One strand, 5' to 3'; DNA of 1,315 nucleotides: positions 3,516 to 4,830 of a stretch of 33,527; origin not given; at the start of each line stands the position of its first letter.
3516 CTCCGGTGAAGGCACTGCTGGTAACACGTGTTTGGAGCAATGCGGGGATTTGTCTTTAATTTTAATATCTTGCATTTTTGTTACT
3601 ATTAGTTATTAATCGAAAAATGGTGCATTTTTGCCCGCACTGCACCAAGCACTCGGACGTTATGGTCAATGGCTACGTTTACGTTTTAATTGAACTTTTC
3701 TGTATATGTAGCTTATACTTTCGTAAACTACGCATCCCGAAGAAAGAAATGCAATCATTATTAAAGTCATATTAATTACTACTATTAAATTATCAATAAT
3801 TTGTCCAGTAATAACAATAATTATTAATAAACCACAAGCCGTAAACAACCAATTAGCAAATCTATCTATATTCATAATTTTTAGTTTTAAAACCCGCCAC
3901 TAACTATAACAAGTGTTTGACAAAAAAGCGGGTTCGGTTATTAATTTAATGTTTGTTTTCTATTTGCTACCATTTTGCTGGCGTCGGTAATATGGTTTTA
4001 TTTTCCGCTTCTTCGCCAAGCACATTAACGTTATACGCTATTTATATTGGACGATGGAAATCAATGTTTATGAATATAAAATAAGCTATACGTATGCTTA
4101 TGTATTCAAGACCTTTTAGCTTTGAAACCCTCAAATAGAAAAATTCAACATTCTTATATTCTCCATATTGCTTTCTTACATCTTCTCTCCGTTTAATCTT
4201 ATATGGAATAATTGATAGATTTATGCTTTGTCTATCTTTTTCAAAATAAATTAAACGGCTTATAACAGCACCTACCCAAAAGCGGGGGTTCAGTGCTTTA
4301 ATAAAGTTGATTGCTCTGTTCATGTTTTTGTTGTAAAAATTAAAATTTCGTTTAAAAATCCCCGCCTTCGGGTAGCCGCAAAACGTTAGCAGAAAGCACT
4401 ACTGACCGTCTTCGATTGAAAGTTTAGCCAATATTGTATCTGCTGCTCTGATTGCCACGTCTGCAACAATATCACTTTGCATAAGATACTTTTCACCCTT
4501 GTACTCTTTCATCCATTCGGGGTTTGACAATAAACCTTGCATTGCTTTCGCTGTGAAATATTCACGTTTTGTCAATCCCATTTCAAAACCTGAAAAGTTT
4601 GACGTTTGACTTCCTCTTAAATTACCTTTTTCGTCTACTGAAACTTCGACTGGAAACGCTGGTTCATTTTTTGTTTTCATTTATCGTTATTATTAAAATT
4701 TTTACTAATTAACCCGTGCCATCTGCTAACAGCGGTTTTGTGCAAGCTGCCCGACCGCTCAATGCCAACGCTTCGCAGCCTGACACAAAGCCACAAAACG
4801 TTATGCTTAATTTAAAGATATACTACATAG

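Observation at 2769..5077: Conserved box-plus-hairpin cassette after the stop codon of six consecutive leftward genes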

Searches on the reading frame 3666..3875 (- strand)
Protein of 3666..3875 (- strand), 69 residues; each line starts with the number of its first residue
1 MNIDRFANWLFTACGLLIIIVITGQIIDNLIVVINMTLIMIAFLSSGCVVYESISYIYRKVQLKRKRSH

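Call 39: search_protein_families(library=pfam, max_evalue=0.01, proteins=[window:3666-3875:-])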
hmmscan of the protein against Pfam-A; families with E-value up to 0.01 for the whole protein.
window:3666-3875:- (69 aa): 0 families

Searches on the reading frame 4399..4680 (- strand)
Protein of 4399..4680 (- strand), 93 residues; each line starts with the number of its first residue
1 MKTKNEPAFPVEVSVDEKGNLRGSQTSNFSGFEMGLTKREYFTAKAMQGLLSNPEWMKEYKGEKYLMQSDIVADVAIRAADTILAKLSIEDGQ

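Call 39: search_protein_families(library=pfam, max_evalue=0.01, proteins=[window:4399-4680:-])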
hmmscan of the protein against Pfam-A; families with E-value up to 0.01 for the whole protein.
window:4399-4680:- (93 aa): 0 families
